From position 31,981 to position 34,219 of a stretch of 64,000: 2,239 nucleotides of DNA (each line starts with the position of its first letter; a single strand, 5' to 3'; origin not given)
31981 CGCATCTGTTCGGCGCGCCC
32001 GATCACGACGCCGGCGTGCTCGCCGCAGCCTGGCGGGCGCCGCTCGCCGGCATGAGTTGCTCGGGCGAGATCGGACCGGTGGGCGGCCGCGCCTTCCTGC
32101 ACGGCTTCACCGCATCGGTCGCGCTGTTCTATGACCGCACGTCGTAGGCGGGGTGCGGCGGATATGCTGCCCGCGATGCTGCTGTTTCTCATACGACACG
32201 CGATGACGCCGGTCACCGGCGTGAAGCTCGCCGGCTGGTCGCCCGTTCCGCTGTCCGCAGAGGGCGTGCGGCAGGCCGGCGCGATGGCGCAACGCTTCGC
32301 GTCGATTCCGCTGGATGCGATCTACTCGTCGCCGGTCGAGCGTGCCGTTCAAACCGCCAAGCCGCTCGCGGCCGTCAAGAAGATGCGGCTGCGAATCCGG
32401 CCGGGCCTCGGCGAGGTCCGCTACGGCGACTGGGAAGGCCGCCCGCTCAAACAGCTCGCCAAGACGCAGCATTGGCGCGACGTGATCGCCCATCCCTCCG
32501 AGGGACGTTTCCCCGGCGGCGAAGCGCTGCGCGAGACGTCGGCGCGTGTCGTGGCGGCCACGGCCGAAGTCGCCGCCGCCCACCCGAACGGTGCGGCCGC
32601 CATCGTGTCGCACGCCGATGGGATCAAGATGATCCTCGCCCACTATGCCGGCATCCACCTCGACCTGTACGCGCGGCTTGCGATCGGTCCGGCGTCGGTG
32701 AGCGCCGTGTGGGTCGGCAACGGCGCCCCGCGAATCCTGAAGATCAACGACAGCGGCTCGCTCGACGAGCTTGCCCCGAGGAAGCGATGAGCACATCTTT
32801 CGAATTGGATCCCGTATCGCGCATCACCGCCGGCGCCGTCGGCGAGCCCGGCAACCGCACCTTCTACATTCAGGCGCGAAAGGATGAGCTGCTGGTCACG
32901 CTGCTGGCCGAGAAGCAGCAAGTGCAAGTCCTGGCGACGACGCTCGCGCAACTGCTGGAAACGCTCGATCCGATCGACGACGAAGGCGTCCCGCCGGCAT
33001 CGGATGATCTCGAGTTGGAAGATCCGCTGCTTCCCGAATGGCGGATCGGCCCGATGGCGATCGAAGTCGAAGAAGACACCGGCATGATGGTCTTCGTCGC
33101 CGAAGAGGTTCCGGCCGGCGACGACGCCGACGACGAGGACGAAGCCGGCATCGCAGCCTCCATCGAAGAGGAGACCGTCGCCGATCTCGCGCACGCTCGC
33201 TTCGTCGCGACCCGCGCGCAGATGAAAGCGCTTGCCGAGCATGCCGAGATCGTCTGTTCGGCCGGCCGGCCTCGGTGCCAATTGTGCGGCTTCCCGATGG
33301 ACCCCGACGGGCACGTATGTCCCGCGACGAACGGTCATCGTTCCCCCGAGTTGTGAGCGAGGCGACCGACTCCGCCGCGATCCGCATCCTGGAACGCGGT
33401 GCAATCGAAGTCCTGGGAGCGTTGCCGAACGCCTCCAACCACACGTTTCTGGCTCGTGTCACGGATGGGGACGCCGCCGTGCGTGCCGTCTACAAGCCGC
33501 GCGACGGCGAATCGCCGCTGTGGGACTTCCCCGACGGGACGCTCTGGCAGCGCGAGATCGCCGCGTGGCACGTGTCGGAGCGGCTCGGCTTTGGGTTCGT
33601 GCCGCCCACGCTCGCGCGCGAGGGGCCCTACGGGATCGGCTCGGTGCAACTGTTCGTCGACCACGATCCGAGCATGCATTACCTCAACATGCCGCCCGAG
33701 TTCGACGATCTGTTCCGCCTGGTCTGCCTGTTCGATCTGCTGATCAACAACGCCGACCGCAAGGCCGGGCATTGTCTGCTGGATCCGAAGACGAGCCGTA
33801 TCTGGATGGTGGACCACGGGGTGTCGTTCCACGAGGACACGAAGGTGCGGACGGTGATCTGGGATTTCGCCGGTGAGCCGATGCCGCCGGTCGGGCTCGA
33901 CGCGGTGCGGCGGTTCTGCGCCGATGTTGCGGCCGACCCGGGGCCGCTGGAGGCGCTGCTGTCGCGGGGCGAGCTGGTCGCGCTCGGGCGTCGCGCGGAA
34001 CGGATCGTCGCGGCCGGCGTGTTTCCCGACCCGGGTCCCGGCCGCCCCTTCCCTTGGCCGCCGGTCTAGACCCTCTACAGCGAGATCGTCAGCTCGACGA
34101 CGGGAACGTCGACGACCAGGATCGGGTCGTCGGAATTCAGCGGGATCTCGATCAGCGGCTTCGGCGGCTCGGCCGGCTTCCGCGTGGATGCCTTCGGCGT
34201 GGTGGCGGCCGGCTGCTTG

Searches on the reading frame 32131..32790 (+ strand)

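Call 5: search_protein_families(library=pfam, proteins=[window:32131-32790:+], max_evalue=0.1)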
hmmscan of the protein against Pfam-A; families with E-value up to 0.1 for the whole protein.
window:32131-32790:+ (219 aa): 1 family
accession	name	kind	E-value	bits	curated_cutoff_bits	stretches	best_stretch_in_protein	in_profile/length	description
PF00300.27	His_Phos_1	-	4.4e-47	160.7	21.7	1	18-207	1-193/194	Histidine phosphatase superfamily (branch 1)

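Call 6: search_protein_families(library=ncbifam, proteins=[window:32131-32790:+], max_evalue=0.1)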
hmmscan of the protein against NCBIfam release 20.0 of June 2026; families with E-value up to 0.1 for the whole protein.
window:32131-32790:+ (219 aa): 21 families
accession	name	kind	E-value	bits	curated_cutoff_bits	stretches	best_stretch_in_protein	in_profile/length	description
TIGR03848.1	MSMEG_4193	subfamily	4.7e-58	196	203.85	1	18-210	2-201/204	MSMEG_4193 family putative phosphomutase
TIGR03162.1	ribazole_cobC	equivalog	1.3e-33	115.9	162.9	1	18-192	1-175/176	alpha-ribazole phosphatase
NF005567.0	PRK07238.1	equivalog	4.7e-28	98.6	326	1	14-211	176-377/378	bifunctional RNase H/acid phosphatase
NF045917.1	PhserinePhPspA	equivalog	6.1e-22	78.3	350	1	18-213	4-202/211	phosphoserine phosphatase PspA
NF011580.0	PRK15004.1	equivalog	4.3e-21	75.8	250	1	16-175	1-163/203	adenosylcobalamin/alpha-ribazole phosphatase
NF038349.1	dPGM_arch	equivalog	1.4e-17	64.2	225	1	20-205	3-180/194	2,3-diphosphoglycerate-dependent phosphoglycerate mutase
NF002901.0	PRK03482.1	equivalog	4.7e-16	59.1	261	1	18-193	4-182/215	2,3-diphosphoglycerate-dependent phosphoglycerate mutase GpmB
NF009994.0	PRK13463.1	equivalog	3.1e-13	50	277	1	20-192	7-183/203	phosphoserine phosphatase 1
NF009993.0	PRK13462.1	equivalog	2.6e-09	37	226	1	18-199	8-185/203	acid phosphatase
NF002217.0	PRK01112.1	equivalog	6.3e-07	29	320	1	17-76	3-63/228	2,3-bisphosphoglycerate-dependent phosphoglycerate mutase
NF002339.0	PRK01295.1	equivalog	7.8e-06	25.5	316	1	17-144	4-139/206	2,3-bisphosphoglycerate-dependent phosphoglycerate mutase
NF010713.0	PRK14115.1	equivalog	2.6e-05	23.6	305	1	18-89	4-79/248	2,3-diphosphoglycerate-dependent phosphoglycerate mutase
TIGR01258.1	pgm_1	subfamily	3.9e-05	23.1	81.7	1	18-105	3-96/245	2,3-bisphosphoglycerate-dependent phosphoglycerate mutase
TIGR00249.1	sixA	equivalog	8e-05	22.5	74.5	1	16-87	1-72/154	phosphohistidine phosphatase SixA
NF010718.0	PRK14120.1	equivalog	0.006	15.9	366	1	18-103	7-98/249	phosphoglyceromutase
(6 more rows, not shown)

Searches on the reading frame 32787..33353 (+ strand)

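Call 5: search_protein_families(library=pfam, proteins=[window:32787-33353:+], max_evalue=0.1)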
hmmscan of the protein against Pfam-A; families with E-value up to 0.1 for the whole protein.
seq(189 aa): 1 family
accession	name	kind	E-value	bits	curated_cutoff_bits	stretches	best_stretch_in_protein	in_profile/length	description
PF11290.13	DUF3090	-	6.9e-43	146.9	27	1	5-178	1-170/170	Protein of unknown function (DUF3090)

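Call 6: search_protein_families(library=ncbifam, proteins=[window:32787-33353:+], max_evalue=0.1)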
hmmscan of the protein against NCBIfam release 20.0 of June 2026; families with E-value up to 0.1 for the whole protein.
seq(189 aa): 1 family
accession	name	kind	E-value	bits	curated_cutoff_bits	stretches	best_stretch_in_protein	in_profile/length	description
TIGR03847.1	TIGR03847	subfamily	7.5e-46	156.1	117.25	1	5-182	3-177/177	conserved hypothetical protein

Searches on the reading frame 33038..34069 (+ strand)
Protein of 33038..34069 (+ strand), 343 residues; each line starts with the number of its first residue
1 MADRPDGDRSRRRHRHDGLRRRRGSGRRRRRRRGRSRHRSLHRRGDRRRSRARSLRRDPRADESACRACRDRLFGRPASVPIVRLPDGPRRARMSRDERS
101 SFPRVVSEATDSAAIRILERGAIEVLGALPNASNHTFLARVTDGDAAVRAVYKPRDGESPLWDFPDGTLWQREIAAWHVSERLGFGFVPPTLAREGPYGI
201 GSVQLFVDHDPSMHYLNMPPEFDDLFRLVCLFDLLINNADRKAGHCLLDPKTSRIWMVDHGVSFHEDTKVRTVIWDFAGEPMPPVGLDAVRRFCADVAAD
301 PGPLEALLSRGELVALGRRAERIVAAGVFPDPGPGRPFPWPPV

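Call 5: search_protein_families(library=pfam, proteins=[window:33038-34069:+], max_evalue=0.1)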
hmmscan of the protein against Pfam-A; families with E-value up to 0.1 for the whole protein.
window:33038-34069:+ (343 aa): 2 families
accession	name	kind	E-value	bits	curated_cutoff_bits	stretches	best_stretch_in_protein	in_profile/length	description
PF00454.33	PI3_PI4_kinase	-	3.3e-05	24.3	27.1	1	198-271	105-179/241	Phosphatidylinositol 3- and 4-kinase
PF20613.4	HipA_2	-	0.0016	18.2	27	1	226-271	108-159/240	HipA-like kinase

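Call 6: search_protein_families(library=ncbifam, proteins=[window:33038-34069:+], max_evalue=0.1)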
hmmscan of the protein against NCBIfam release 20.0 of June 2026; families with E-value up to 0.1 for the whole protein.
window:33038-34069:+ (343 aa): 1 family
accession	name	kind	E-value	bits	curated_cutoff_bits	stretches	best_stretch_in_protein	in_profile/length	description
TIGR03843.1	TIGR03843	hypoth_equivalog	1.1e-73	247.8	172.4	2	118-219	1-102/253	SCO1664 family protein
